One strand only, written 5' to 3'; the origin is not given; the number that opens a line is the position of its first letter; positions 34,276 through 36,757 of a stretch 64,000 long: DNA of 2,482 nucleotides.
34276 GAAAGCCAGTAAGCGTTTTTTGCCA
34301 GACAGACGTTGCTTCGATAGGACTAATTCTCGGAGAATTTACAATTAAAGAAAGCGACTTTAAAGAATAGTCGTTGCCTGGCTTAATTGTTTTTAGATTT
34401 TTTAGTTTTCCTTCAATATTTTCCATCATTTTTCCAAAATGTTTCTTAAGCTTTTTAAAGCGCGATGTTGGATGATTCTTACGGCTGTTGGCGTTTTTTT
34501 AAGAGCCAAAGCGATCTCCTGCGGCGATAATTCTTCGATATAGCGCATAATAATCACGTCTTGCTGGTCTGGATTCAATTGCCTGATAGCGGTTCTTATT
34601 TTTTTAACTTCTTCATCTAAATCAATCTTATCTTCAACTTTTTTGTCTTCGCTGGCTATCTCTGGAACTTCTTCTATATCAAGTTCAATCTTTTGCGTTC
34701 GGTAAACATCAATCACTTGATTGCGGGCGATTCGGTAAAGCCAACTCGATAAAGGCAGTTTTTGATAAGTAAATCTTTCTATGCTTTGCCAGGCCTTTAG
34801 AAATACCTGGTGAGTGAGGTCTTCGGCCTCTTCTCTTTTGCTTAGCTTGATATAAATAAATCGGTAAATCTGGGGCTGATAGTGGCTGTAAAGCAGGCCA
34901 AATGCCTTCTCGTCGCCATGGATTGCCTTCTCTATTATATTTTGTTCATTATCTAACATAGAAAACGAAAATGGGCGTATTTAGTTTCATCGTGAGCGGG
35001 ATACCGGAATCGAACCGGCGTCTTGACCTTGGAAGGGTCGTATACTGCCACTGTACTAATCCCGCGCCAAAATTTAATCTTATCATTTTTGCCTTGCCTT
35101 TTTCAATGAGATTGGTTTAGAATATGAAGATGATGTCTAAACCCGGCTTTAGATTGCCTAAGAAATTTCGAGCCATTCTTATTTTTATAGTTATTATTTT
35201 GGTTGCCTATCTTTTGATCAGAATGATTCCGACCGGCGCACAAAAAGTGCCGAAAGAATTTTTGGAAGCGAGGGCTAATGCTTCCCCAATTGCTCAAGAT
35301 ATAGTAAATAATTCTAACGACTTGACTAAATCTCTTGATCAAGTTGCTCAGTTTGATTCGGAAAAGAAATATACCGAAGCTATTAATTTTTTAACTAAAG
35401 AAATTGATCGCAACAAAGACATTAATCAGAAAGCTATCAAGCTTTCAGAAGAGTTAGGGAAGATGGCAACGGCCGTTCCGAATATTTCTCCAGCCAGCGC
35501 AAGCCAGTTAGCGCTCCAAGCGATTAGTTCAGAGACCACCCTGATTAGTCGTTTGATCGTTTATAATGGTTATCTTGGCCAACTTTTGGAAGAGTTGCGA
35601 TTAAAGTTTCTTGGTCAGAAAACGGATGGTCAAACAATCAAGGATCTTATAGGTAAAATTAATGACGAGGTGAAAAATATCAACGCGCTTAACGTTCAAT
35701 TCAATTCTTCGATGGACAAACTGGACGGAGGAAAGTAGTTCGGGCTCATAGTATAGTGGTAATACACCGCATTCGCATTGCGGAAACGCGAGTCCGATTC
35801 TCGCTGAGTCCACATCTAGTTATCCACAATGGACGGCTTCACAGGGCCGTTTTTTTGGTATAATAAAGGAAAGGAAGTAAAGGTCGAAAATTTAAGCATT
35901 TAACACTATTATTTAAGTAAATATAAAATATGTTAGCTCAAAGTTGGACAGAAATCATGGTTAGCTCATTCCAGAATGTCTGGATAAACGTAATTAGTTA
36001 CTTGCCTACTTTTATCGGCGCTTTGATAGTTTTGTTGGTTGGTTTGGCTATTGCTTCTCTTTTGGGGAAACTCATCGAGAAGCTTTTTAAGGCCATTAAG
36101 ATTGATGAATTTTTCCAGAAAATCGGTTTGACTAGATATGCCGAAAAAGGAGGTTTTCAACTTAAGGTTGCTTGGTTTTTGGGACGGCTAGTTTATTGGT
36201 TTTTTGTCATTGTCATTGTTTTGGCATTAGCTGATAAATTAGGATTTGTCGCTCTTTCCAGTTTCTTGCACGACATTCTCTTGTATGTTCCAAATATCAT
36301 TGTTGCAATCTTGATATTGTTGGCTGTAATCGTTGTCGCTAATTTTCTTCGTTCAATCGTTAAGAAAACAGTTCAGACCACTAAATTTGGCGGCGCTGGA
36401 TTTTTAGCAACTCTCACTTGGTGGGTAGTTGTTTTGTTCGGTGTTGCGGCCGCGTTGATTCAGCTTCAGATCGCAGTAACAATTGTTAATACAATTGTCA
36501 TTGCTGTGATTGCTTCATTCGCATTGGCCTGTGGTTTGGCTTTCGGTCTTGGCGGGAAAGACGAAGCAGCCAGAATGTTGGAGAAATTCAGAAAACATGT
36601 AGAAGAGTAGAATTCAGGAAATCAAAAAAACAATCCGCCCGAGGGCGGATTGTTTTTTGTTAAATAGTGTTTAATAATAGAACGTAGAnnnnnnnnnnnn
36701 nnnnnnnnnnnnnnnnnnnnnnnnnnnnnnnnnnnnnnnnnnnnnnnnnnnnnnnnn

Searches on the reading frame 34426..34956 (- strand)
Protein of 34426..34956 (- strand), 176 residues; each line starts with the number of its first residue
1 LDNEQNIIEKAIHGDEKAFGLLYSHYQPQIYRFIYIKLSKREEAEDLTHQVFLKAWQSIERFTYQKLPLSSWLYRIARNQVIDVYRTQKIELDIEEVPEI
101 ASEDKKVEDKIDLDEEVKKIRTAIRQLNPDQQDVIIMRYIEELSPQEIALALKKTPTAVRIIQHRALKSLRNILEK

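Call 14: search_protein_families(library=pfam, proteins=[window:34426-34956:-], max_evalue=0.001)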
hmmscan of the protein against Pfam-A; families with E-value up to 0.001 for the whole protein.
window:34426-34956:- (176 aa): 5 families
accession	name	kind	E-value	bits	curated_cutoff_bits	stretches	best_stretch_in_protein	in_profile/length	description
PF04542.20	Sigma70_r2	-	4.1e-18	65.4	24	1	22-89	1-69/71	Sigma-70 region 2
PF08281.18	Sigma70_r4_2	-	2.2e-12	46.8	25.7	1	119-170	3-54/54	Sigma-70, region 4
PF04545.22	Sigma70_r4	-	5e-12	45.6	24.1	1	123-172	1-50/50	Sigma-70, region 4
PF07638.17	Sigma70_ECF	-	3.6e-05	24.2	21.1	1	6-159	6-168/185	ECF sigma factor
PF12645.13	HTH_16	-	0.00041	20.8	22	0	6-54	2-56/65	Helix-turn-helix domain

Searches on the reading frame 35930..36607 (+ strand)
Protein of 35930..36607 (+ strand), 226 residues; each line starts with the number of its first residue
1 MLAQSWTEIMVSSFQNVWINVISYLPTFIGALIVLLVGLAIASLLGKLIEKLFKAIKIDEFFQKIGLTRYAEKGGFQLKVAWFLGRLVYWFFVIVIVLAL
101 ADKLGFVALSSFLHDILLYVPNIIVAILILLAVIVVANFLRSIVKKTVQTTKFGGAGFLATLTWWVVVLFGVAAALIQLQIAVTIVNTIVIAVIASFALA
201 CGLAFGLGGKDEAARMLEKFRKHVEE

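Call 65: search_protein_families(library=pfam, proteins=[window:35930-36607:+], max_evalue=0.001)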
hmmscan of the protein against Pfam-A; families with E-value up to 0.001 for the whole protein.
window:35930-36607:+ (226 aa): 1 family
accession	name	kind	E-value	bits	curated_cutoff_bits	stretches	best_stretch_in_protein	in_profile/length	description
PF05552.17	MS_channel_1st_1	-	6.7e-20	71.2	22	2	14-60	3-49/50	Mechanosensitive ion channel, conserved TM helix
